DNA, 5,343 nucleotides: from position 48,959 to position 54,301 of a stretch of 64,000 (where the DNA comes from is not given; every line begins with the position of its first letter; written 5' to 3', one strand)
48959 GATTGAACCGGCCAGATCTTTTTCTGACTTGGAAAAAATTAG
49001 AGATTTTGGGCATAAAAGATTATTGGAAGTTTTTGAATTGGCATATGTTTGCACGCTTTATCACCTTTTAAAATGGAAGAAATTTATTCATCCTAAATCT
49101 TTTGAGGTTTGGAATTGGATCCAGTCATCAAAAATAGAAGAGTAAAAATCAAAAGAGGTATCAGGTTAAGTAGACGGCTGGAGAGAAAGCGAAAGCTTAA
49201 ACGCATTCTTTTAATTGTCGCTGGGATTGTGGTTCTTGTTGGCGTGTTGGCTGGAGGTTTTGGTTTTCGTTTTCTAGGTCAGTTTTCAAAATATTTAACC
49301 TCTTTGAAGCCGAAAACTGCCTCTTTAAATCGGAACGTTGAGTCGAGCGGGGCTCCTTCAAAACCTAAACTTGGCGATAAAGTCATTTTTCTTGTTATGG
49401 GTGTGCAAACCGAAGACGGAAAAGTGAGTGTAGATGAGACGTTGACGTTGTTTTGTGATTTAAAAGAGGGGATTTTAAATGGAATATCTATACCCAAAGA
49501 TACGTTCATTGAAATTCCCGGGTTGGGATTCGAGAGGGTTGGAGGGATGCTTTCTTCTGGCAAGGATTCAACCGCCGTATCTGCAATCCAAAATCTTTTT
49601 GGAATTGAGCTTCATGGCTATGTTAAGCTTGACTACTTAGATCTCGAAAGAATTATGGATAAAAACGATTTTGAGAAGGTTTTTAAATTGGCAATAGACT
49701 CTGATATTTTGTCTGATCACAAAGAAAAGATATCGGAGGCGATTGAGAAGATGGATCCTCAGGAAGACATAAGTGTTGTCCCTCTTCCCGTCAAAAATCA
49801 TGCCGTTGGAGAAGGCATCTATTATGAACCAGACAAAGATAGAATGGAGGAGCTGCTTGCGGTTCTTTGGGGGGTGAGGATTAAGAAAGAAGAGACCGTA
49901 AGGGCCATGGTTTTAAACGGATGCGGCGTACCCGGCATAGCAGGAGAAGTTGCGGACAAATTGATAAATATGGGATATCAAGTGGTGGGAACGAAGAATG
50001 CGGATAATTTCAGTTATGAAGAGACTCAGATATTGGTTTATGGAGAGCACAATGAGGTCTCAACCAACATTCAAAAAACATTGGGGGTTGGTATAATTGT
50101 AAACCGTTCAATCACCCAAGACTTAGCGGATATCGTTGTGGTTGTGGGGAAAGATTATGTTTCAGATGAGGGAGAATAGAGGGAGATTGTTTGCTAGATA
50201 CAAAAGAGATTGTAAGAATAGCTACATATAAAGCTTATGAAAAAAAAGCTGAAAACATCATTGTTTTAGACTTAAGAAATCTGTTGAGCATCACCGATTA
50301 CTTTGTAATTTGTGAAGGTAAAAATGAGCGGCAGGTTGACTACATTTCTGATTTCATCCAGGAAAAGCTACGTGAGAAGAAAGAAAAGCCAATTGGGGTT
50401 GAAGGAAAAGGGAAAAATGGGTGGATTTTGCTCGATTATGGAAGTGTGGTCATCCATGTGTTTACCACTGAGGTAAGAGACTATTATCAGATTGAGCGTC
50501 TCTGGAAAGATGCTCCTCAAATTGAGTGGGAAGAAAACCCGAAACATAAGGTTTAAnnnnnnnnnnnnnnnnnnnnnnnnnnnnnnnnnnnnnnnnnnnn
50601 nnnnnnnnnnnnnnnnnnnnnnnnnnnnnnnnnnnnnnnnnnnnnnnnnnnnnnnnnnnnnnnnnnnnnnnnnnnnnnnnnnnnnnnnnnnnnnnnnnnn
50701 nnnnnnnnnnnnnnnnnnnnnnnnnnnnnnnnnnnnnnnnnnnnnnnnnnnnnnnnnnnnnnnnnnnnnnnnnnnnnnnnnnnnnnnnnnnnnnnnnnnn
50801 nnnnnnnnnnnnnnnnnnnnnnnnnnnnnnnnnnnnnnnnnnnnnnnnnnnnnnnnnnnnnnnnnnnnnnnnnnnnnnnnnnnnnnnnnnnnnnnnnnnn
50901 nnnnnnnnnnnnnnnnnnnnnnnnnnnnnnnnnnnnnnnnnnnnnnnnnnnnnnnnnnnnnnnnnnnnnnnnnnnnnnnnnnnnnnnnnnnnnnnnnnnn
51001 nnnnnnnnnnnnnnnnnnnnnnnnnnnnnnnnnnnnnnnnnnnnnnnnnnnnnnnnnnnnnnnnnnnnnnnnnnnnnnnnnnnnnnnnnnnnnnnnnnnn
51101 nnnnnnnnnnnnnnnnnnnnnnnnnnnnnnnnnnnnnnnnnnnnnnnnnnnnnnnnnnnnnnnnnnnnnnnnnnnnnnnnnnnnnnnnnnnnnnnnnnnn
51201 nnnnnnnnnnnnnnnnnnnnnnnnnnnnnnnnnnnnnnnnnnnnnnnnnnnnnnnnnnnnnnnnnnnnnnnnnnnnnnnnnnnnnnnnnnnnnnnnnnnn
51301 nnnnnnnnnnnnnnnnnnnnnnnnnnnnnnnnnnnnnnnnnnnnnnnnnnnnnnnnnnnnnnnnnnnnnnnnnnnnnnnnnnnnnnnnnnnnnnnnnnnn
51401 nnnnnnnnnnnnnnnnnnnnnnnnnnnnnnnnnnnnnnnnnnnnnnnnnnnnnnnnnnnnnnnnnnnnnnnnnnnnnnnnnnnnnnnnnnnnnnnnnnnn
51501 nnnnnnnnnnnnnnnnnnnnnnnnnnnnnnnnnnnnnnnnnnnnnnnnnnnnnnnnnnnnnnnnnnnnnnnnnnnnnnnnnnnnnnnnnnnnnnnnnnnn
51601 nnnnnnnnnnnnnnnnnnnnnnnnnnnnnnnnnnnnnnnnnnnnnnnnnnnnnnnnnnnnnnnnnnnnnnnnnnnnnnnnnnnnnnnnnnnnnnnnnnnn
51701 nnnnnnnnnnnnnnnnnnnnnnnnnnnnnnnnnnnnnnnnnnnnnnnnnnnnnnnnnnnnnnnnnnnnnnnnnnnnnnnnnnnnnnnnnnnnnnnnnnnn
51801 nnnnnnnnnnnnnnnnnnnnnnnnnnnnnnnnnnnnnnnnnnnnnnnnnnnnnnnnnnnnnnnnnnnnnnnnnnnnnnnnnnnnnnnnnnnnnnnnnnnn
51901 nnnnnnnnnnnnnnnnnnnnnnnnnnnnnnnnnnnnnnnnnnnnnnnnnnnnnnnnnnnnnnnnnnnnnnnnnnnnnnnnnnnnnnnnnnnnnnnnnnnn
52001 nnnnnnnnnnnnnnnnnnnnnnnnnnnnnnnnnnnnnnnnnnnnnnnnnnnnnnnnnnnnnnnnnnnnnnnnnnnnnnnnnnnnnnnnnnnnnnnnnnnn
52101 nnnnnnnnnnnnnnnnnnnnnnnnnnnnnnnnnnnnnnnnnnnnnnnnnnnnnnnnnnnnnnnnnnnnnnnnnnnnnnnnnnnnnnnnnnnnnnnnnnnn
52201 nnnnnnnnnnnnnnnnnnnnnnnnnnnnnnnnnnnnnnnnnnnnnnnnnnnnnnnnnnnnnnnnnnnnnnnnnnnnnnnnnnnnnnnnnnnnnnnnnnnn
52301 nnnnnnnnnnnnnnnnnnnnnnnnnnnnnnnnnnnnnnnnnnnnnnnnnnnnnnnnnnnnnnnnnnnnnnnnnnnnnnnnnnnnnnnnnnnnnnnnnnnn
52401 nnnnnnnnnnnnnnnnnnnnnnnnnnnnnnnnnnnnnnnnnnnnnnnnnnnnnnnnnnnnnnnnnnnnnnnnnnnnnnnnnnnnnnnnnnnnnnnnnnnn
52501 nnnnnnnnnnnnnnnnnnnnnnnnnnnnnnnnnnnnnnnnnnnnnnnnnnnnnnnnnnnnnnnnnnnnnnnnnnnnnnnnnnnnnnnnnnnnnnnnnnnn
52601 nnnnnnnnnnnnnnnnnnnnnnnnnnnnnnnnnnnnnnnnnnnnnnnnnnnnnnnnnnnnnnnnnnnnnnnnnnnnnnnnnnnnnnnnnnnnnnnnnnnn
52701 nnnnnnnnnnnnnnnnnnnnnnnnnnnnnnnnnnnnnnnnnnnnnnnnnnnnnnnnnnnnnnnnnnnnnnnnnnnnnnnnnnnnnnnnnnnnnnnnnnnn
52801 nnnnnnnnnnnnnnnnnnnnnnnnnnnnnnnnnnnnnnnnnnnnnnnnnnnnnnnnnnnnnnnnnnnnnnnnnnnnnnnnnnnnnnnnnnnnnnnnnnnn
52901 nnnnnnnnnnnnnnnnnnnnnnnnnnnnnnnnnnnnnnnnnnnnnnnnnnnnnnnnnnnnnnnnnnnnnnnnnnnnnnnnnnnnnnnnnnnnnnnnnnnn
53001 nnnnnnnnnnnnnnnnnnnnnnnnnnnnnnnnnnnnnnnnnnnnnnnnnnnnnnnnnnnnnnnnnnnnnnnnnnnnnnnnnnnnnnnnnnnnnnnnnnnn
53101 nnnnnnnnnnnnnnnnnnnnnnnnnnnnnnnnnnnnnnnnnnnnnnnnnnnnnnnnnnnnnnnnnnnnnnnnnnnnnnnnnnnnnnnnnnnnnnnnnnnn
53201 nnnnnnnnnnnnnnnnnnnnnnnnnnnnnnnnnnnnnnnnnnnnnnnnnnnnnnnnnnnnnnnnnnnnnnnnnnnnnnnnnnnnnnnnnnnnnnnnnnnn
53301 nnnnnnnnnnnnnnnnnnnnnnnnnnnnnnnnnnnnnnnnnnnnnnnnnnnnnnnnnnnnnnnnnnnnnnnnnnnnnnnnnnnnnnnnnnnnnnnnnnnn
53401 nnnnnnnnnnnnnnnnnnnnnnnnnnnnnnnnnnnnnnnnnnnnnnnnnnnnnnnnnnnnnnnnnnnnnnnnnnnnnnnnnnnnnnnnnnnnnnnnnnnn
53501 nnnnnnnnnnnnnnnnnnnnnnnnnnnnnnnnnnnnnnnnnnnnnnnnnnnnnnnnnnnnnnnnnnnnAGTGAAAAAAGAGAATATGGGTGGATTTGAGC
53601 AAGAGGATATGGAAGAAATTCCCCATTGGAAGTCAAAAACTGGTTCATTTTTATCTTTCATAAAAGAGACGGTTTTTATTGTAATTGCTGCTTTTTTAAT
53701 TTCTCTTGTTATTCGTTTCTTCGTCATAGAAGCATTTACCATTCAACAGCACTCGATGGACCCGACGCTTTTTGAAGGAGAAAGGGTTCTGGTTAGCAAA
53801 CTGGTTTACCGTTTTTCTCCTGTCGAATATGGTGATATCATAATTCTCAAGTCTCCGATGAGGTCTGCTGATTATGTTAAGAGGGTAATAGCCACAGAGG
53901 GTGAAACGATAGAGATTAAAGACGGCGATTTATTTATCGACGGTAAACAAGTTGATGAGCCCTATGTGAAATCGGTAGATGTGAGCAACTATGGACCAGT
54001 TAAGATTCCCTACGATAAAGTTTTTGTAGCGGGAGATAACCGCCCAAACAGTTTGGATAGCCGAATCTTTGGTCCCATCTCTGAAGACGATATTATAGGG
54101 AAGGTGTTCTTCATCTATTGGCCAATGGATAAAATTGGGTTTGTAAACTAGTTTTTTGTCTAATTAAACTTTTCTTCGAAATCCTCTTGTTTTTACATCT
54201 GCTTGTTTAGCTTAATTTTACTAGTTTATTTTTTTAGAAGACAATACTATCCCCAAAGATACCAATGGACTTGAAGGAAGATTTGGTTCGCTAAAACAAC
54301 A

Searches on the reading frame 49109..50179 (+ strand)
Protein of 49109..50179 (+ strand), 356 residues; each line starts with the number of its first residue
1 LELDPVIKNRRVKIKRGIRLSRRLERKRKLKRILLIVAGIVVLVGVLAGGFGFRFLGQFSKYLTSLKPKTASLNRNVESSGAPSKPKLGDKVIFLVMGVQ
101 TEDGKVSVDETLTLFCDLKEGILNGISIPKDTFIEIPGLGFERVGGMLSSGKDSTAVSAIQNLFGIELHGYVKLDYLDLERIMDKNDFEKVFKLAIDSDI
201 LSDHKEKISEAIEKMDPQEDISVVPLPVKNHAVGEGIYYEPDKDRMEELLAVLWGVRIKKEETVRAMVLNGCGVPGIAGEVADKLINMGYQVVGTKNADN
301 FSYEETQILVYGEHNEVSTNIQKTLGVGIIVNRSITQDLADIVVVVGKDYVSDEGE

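Call 60: search_protein_families(library=pfam, proteins=[window:49109-50179:+])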
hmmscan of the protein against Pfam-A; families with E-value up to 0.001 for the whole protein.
window:49109-50179:+ (356 aa): 2 families
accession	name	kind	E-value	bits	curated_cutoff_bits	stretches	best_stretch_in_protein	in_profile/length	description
PF13399.11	LytR_C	-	5.9e-15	56.4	22.2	1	264-350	2-86/86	LytR cell envelope-related transcriptional attenuator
PF03816.19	LytR_cpsA_psr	-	5.4e-05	23.8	24.6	1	118-185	12-82/150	LytR_cpsA_psr family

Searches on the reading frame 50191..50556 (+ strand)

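Call 60: search_protein_families(library=pfam, proteins=[window:50191-50556:+])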
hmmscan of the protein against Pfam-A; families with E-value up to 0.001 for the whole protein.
window:50191-50556:+ (121 aa): 1 family
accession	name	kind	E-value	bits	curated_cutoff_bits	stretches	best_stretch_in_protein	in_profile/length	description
PF02410.21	RsfS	-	4e-33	114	21.6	1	15-105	7-98/98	Ribosomal silencing factor during starvation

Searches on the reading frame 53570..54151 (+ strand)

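Call 60: search_protein_families(library=pfam, proteins=[window:53570-54151:+])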
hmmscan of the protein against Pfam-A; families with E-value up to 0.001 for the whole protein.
window:53570-54151:+ (193 aa): 1 family
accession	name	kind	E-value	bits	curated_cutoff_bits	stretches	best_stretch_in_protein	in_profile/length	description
PF10502.14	Peptidase_S26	-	5.8e-48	163.5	22.9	1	32-184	2-168/168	Signal peptidase, peptidase S26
